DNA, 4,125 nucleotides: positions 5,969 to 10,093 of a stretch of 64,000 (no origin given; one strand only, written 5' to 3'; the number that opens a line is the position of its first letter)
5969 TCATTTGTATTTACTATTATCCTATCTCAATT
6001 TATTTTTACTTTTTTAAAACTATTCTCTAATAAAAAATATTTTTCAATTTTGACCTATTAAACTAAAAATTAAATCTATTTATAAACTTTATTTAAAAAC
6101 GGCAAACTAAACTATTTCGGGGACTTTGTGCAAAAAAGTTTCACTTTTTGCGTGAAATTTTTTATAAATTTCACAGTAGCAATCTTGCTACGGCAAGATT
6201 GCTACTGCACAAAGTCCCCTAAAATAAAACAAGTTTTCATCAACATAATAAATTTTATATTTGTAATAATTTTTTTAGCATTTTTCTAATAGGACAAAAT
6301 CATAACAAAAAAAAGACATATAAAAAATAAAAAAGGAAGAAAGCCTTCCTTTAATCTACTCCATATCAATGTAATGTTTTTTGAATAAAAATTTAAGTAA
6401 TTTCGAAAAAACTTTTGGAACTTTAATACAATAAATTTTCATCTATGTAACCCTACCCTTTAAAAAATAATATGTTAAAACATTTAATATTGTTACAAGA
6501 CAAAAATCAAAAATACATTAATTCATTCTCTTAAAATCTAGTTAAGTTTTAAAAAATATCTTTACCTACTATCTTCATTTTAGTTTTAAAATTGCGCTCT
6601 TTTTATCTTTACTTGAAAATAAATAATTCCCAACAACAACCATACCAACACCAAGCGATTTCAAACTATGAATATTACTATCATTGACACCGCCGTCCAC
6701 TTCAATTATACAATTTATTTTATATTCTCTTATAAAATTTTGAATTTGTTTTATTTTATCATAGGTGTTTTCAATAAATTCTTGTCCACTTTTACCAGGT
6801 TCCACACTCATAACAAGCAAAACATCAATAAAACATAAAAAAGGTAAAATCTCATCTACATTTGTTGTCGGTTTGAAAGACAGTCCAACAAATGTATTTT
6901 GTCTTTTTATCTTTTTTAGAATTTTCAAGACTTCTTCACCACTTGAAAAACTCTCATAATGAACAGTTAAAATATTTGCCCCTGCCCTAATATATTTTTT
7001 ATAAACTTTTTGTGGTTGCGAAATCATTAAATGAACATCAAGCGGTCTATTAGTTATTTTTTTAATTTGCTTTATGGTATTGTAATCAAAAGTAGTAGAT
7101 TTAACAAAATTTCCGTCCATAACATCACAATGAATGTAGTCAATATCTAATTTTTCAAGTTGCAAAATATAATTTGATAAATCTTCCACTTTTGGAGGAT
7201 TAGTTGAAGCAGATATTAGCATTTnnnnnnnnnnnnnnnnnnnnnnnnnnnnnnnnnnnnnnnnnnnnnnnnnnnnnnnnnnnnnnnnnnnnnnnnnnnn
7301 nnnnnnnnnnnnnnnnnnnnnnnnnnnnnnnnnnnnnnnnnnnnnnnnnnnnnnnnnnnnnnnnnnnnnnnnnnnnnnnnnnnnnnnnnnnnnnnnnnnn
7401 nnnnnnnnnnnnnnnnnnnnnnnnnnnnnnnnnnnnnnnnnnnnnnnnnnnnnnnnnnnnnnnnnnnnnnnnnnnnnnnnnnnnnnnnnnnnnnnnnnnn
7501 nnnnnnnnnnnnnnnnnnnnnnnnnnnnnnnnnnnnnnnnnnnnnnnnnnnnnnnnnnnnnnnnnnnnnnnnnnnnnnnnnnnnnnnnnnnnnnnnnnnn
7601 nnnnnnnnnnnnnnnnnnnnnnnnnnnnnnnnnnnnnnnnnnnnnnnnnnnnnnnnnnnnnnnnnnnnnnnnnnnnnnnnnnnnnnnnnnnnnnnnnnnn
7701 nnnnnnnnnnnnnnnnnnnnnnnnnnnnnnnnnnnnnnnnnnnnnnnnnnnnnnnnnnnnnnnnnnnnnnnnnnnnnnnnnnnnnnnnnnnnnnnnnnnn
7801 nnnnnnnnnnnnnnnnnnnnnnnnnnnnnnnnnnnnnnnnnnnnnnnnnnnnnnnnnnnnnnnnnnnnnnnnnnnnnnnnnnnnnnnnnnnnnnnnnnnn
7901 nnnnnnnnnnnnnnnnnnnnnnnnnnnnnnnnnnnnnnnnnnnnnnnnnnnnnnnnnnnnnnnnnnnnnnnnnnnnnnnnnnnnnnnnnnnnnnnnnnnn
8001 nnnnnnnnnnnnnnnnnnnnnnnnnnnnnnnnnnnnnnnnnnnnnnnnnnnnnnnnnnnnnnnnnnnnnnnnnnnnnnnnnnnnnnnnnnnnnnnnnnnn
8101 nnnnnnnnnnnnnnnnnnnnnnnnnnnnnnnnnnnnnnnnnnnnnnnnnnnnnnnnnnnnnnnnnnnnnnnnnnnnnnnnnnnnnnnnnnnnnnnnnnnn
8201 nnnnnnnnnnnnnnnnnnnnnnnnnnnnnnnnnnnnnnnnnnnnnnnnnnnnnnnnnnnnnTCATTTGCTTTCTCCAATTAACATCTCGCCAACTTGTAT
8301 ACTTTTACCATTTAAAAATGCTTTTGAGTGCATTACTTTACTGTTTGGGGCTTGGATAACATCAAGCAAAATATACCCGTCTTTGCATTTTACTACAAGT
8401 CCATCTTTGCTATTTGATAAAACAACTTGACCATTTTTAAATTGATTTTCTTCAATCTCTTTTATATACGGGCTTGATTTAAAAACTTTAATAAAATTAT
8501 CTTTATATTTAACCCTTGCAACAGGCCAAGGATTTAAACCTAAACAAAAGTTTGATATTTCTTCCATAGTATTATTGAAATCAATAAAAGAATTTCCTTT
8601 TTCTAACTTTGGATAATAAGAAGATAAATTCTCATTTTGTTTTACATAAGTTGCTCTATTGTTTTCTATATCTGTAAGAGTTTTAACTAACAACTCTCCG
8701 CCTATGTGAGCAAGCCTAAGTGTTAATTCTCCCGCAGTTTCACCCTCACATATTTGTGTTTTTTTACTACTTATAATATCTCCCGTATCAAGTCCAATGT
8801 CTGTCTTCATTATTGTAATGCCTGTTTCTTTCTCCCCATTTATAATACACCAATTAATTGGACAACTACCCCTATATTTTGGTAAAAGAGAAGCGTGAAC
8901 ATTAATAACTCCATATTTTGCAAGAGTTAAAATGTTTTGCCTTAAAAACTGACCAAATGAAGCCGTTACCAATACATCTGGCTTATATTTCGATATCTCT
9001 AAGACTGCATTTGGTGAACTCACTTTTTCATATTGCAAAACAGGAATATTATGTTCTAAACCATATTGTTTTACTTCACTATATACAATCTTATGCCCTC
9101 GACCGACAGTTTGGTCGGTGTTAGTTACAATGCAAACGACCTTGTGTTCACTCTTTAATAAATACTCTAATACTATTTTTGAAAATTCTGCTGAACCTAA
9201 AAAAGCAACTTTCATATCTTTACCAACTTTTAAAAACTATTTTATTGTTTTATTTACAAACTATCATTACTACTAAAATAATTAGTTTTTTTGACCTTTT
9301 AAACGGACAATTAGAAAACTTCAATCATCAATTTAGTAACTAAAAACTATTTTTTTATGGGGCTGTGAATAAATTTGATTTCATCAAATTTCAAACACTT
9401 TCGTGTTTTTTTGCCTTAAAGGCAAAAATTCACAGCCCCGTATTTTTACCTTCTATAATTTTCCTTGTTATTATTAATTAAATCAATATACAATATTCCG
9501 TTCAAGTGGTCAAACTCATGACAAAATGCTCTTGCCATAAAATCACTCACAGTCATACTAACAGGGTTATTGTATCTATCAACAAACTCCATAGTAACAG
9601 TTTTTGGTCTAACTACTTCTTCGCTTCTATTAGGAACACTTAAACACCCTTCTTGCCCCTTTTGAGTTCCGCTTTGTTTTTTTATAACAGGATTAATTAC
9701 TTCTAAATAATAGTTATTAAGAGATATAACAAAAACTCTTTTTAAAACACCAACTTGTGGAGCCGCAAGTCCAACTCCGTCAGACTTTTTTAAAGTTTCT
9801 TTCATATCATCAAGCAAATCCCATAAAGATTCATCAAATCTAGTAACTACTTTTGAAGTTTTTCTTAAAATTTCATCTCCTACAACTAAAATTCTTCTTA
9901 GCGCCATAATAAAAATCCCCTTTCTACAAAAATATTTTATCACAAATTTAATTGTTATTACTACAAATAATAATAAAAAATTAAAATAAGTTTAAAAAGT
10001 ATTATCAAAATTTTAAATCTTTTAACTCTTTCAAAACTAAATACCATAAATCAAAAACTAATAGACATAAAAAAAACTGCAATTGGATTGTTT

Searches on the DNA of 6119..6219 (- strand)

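Call 23: build_rna_model(alignment_id=A3)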
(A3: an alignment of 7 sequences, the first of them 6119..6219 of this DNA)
Model R1 built from alignment A3 (7 sequences, 110 columns); structure: RNAalifold consensus.
model positions 95; base pairs 40; branch points 2; effective number of sequences 1.03; information 0.602 bits per position. Calibrated on 0.2 Mb of random sequence (short: E-values are rough).
structure used (alignment columns):
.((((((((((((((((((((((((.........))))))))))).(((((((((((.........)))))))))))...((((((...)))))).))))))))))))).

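Call 24: search_with_rna_model(model_id=R1, sources=[window, L002, L003, L004, L005, L006], max_evalue=10)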
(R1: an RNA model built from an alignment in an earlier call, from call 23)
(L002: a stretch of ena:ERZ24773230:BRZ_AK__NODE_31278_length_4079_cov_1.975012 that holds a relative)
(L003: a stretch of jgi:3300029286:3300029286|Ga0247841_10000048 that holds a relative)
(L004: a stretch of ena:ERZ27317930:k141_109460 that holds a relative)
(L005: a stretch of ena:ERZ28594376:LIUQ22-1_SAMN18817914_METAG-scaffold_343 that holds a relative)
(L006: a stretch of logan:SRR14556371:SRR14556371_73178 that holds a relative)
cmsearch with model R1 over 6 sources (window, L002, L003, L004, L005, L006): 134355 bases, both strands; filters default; matches with E-value up to 10: 18.
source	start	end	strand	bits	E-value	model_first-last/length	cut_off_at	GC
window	44209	44300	-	95.2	2.5e-17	1-95/95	no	0.28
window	56871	56965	+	90.4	2.5e-16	1-95/95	no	0.24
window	6121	6217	-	89.4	4e-16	1-95/95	no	0.36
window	55908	55999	-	88.8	5.4e-16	1-95/95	no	0.22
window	54415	54506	+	88.3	6.9e-16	1-95/95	no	0.23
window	38347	38448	+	82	1.4e-14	1-95/95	no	0.25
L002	2726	2827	+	82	1.4e-14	1-95/95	no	0.25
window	34848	34948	-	69.3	6.2e-12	1-95/95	no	0.2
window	44209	44300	+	58.8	9.6e-10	1-95/95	no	0.28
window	6121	6217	+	44.8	8.1e-07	1-95/95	no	0.36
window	56871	56965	-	44.6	8.8e-07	1-95/95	no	0.24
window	54415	54506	-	38.7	1.5e-05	1-95/95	no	0.23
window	55908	55999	+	34.9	9.3e-05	1-95/95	no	0.22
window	34848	34948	+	25.2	0.0099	1-95/95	no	0.2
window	38347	38428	-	23.3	0.024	1-95/95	no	0.22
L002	2726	2807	-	23.3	0.024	1-95/95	no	0.22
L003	11693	11718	+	12.2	5.1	40-65/95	no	0.19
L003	8650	8675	+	11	9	40-65/95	no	0.23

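Call 26: search_with_rna_model(model_id=R1, sources=[L007, L008, L009, L010, L011, L012, L013, L014, L015, L016, L017, L018, L019, L020], max_evalue=1)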
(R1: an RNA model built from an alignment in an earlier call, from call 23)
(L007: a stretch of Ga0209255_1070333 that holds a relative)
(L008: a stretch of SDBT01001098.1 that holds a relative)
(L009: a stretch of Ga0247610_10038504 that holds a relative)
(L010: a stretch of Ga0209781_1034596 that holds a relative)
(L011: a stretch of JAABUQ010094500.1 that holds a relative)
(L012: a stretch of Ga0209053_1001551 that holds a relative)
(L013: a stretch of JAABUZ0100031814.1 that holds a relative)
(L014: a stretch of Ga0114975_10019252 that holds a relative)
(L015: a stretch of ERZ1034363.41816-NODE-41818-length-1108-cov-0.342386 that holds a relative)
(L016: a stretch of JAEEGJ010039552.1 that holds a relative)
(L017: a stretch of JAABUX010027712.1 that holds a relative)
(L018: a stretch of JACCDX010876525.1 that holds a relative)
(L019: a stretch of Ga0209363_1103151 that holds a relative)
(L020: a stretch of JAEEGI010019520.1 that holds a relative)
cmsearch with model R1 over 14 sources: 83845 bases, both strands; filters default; matches with E-value up to 1: 1.
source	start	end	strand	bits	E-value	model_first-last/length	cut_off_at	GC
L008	7167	7251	+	15.1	0.8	1-95/95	no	0.33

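Call 31: search_with_rna_model(model_id=R1, sources=[L021, L022, L023, L024], max_evalue=1)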
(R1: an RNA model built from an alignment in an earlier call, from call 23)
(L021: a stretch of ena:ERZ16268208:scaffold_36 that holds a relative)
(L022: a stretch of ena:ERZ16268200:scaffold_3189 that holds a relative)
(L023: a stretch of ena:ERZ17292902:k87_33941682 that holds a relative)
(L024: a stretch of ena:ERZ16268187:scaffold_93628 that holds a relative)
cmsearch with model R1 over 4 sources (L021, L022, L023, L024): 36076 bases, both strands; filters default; matches with E-value up to 1: 10.
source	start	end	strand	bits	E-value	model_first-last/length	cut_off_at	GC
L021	12527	12622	-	90.6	6e-17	1-95/95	no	0.24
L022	12349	12444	-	90.6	6e-17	1-95/95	no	0.24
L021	5580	5676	+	89.4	1.1e-16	1-95/95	no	0.36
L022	5403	5499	+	89.4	1.1e-16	1-95/95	no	0.36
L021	14438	14532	+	79.9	1e-14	1-95/95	no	0.29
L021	14438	14532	-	48.7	3.3e-08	1-95/95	no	0.29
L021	5580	5676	-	44.8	2.2e-07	1-95/95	no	0.36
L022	5403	5499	-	44.8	2.2e-07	1-95/95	no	0.36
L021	12527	12622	+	41.7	9.8e-07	1-95/95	no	0.24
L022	12349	12444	+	41.7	9.8e-07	1-95/95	no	0.24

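Call 33: search_with_rna_model(model_id=R1, sources=[L025, L026], max_evalue=1)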
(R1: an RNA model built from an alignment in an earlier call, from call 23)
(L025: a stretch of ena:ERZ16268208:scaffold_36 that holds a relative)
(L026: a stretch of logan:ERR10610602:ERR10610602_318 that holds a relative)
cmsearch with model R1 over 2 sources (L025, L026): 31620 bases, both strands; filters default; matches with E-value up to 1: 14.
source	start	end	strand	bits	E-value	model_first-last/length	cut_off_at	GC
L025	1594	1686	+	90.9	4.6e-17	1-95/95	no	0.3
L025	15134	15228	-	90.4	5.9e-17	1-95/95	no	0.24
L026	5330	5424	-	90.4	5.9e-17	1-95/95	no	0.24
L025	16100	16191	+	88.8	1.3e-16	1-95/95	no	0.22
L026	6296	6387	+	88.8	1.3e-16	1-95/95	no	0.22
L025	17593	17684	-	88.3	1.6e-16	1-95/95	no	0.23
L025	6219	6311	+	86.8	3.3e-16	1-95/95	no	0.32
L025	1594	1686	-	48.1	3.9e-08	1-95/95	no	0.3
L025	6219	6311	-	45.2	1.6e-07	1-95/95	no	0.32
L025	15134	15228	+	44.6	2.1e-07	1-95/95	no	0.24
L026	5330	5424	+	44.6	2.1e-07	1-95/95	no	0.24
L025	17593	17684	+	38.7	3.6e-06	1-95/95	no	0.23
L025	16100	16191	-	34.9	2.2e-05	1-95/95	no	0.22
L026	6296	6387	-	34.9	2.2e-05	1-95/95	no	0.22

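Call 45: search_with_rna_model(model_id=R1, sources=[L028, L029, L027], max_evalue=10)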
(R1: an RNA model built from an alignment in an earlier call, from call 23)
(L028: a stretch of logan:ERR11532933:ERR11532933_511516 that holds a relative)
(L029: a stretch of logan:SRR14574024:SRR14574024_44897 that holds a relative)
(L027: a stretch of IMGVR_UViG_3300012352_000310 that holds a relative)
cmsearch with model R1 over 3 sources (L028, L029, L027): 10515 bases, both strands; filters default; matches with E-value up to 10: 0.
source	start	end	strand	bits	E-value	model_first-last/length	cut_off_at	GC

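Call 60: search_with_rna_model(model_id=R1, sources=[L030, L031, L032], max_evalue=1, show_alignments=3)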
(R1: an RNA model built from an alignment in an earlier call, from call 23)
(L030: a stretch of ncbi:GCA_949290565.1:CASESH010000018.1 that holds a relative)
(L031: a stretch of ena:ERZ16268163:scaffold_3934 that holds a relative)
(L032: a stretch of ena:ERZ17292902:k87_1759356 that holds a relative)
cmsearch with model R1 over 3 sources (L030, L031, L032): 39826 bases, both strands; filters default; matches with E-value up to 1: 2.
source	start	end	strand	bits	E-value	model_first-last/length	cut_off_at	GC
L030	2083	2171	-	67.3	4.8e-12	1-95/95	no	0.28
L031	1732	1820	-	67.3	4.8e-12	1-95/95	no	0.28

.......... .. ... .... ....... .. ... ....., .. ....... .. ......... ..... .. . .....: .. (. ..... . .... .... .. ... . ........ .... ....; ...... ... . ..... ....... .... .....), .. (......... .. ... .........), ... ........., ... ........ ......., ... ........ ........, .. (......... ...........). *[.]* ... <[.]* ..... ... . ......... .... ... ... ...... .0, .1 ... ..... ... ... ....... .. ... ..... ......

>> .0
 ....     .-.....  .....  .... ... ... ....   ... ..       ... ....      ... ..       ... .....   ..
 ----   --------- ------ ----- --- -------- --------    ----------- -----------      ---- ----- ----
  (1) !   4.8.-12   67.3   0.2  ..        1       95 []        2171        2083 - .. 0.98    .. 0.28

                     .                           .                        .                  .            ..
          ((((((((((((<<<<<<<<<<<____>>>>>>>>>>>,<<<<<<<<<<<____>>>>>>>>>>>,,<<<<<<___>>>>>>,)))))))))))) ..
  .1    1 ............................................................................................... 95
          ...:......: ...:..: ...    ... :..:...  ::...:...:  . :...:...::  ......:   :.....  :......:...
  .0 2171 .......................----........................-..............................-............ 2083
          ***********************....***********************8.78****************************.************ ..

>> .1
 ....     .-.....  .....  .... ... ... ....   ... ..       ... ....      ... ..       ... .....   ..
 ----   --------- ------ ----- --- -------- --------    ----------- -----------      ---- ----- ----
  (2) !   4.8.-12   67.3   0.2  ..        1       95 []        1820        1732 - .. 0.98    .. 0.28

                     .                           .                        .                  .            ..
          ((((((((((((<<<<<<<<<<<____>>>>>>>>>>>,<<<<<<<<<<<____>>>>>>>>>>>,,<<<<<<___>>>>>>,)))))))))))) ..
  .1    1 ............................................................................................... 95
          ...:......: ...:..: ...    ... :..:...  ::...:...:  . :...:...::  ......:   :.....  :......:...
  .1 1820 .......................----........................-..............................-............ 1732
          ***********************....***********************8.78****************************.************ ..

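Call 64: search_with_rna_model(model_id=R1, sources=[window, L021, L025, L030], max_evalue=1e-10, make_alignment=true)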
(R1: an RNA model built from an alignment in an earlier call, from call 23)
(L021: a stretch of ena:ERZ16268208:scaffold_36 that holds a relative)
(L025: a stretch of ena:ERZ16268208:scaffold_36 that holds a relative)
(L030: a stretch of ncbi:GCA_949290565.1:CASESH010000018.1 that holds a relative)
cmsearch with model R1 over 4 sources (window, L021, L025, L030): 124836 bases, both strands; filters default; matches with E-value up to 1e-10: 16.
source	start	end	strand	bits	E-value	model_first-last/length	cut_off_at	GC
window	44209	44300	-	95.2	2.3e-17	1-95/95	no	0.28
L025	1594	1686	+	90.9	1.8e-16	1-95/95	no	0.3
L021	12527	12622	-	90.6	2.1e-16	1-95/95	no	0.24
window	56871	56965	+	90.4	2.3e-16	1-95/95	no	0.24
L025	15134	15228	-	90.4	2.3e-16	1-95/95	no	0.24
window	6121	6217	-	89.4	3.7e-16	1-95/95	no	0.36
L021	5580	5676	+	89.4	3.7e-16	1-95/95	no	0.36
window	55908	55999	-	88.8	5e-16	1-95/95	no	0.22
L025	16100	16191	+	88.8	5e-16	1-95/95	no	0.22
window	54415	54506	+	88.3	6.4e-16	1-95/95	no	0.23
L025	17593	17684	-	88.3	6.4e-16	1-95/95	no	0.23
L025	6219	6311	+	86.8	1.3e-15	1-95/95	no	0.32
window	38347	38448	+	82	1.3e-14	1-95/95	no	0.25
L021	14438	14532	+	79.9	3.5e-14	1-95/95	no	0.29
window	34848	34948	-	69.3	5.8e-12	1-95/95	no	0.2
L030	2083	2171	-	67.3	1.5e-11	1-95/95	no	0.28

Alignment A6: 16 matches aligned to the model, 106 columns, each read 5' to 3' on its own strand. Consensus structure (alignment columns), stored with it:
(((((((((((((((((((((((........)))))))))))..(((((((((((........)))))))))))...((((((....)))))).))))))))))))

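Call 81: search_with_rna_model(model_id=R1, sources=[L033, L031, L032], max_evalue=10, filters=off)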
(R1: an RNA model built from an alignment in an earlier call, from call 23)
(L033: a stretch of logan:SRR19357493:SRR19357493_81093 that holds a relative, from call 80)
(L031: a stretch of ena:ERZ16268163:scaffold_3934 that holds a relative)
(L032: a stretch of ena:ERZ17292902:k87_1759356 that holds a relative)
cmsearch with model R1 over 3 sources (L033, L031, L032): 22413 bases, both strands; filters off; matches with E-value up to 10: 14.
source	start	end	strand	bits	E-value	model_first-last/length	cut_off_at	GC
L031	1732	1820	-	67.3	2.7e-12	1-95/95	no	0.28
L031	1732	1820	+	35.8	1e-05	1-95/95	no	0.28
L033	2145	2219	-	14.5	0.28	1-95/95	no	0.27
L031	9027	9070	-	10.3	2.1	39-82/95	no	0.25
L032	1128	1171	-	10.3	2.1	39-82/95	no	0.25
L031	11890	11980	-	9.4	3.2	1-95/95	no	0.32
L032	3992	4082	-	9.4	3.2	1-95/95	no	0.32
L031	2473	2556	+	8.9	4.1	1-95/95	no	0.31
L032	1452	1510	+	8.8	4.3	1-95/95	no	0.29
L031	11384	11436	-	8.6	4.7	1-95/95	no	0.36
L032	3486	3538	-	8.6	4.7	1-95/95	no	0.36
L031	9351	9409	+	7.9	6.8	1-95/95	no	0.27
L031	9787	9883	+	7.3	8.8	1-95/95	no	0.32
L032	1888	1984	+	7.3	8.8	1-95/95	no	0.32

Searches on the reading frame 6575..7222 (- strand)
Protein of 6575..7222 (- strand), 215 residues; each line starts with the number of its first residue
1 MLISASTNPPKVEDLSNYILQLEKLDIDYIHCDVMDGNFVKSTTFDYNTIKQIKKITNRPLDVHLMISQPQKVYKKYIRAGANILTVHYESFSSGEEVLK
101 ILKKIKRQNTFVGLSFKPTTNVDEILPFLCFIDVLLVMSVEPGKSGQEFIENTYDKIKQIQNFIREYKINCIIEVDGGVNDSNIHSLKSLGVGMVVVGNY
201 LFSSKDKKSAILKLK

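Call 11: search_protein_families(library=ncbifam, proteins=[window:6575-7222:-])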
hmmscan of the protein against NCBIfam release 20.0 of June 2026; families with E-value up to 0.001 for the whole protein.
window:6575-7222:- (215 aa): 9 families
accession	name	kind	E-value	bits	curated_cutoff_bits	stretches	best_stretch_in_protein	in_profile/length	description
NF004076.0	PRK05581.1-4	subfamily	1.4e-66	224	165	1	4-210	8-211/221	ribulose-phosphate 3-epimerase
TIGR01163.1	rpe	equivalog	1.9e-57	194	212.6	1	12-215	11-211/211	ribulose-phosphate 3-epimerase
NF007266.0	PRK09722.1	equivalog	5.2e-43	147.1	271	1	18-205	20-205/230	D-allulose 6-phosphate 3-epimerase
NF005986.0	PRK08091.1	equivalog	5e-27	95.3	264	1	15-211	27-220/229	ribulose-phosphate 3-epimerase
NF005944.0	PRK08005.1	equivalog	6.5e-26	90.9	376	1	17-210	17-203/210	ribulose-phosphate 3 epimerase family protein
NF010658.0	PRK14057.1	equivalog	9.9e-18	64.6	530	1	15-204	34-227/254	epimerase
NF009833.0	PRK13307.1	equivalog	6.9e-05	21.9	274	1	153-211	318-372/392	bifunctional 5,6,7,8-tetrahydromethanopterin hydro-lyase/3-hexulose-6-phosphate synthase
TIGR03128.2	RuMP_HxlA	equivalog_domain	7.1e-05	22.6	200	1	77-213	71-200/205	3-hexulose-6-phosphate synthase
TIGR00007.1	TIGR00007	equivalog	0.00011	21.9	228.95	0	159-204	180-224/231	1-(5-phosphoribosyl)-5-[(5-phosphoribosylamino)methylideneamino]imidazole-4-carboxamide isomerase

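Call 79: find_homologous_proteins(query=window:6578-7222:-, max_evalue=1e-40)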
Query window:6578-7222:- (215 aa): 785 proteins with E <= 1e-40 among 8000 candidates; the best 120 are listed.
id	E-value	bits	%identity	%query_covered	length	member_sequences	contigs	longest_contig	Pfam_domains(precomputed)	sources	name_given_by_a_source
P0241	2.9e-135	467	100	100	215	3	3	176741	PF00977.28,PF00834.26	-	-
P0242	2.3e-90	320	66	100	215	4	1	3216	PF00834.26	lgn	-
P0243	4.9e-78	280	58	100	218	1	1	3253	PF00834.26,PF01729.26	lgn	-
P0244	5.7e-78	280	58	100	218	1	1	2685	PF00834.26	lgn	-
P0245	1.3e-76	275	57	100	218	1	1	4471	PF00834.26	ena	-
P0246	8.8e-76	273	58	96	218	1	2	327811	PF00834.26,PF01729.26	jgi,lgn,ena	-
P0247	5.3e-75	270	58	98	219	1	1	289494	PF00977.28,PF00834.26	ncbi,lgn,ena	-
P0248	6.4e-75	270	56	100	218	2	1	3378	PF00834.26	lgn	-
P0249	7.3e-75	270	57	100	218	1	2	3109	PF00834.26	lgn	-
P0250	3.7e-73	264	57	100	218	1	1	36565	PF00834.26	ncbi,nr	ncbi:MAG: ribulose-phosphate 3-epimerase [Clostridia bacterium]|nr:ribulose-phosphate 3-epimerase [C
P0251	1.4e-72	262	57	99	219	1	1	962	PF00834.26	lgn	-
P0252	3.4e-71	258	55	98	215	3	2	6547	PF00834.26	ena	-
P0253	4.6e-71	257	55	99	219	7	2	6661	PF00834.26,PF01729.26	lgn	-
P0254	7.7e-71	256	54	99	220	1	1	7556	PF00834.26,PF01729.26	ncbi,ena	-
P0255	8.0e-71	256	53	98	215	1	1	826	PF00834.26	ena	-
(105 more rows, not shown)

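Call 80: find_encoding_contigs(protein=P0242, flank=10000, max_places=3)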
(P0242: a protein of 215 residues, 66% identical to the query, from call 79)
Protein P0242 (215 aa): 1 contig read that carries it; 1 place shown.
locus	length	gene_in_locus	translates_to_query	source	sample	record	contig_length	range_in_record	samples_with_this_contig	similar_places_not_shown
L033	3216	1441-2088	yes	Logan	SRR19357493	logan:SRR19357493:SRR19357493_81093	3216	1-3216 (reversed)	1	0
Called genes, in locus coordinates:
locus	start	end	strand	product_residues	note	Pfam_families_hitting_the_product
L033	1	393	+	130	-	?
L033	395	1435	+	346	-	PF04055:Radical_SAM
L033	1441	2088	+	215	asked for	PF00834:Ribul_P_3_epim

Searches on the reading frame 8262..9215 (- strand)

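Call 11: search_protein_families(library=ncbifam, proteins=[window:8262-9215:-])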
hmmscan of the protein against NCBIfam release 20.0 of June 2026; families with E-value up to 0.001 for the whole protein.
window:8262-9215:- (317 aa): 7 families
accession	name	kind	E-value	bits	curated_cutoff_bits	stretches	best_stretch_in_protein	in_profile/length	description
TIGR00460.1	fmt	equivalog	4.7e-80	269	201.5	1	1-307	1-307/315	methionyl-tRNA formyltransferase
NF005998.1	PRK08125.1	equivalog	1.3e-47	162.5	777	1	6-301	6-293/649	bifunctional UDP-4-amino-4-deoxy-L-arabinose formyltransferase/UDP-glucuronic acid oxidase ArnA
NF005414.0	PRK06988.1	equivalog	8.6e-39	133.3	316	1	14-284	16-283/311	formyltransferase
TIGR00639.1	PurN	equivalog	3.1e-16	59.5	150.1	1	70-187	71-188/192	phosphoribosylglycinamide formyltransferase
NF005755.0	PRK07579.1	equivalog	1.5e-11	44.6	238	1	103-195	88-179/245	dTDP-4-amino-4,6-dideoxyglucose formyltransferase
NF004684.0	PRK06027.1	subfamily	2.1e-10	40.7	223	1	40-187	125-274/286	formyltetrahydrofolate deformylase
TIGR00655.1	PurU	equivalog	1.2e-08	35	285.95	1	40-178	120-260/280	formyltetrahydrofolate deformylase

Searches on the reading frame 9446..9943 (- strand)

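Call 11: search_protein_families(library=ncbifam, proteins=[window:9446-9943:-])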
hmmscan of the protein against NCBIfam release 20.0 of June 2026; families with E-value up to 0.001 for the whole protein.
window:9446-9943:- (165 aa): 6 families
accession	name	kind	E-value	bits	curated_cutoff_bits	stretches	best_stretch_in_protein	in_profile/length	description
NF001159.1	PRK00150.1-3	subfamily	7e-45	152.5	125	1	16-161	3-155/167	peptide deformylase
TIGR00079.1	pept_deformyl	equivalog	2e-41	141.2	103.95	1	17-161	3-152/161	peptide deformylase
NF009483.0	PRK12846.1-4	equivalog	1.1e-28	100.2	267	1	13-156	1-156/193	peptide deformylase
NF009484.0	PRK12846.1-5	equivalog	8.2e-27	94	190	1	13-157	1-148/165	peptide deformylase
NF011189.0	PRK14595.1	equivalog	5.8e-25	87.9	232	1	13-155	1-145/162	peptide deformylase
NF006670.0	PRK09218.1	equivalog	2.9e-22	79.1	162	1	20-151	6-135/136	peptide deformylase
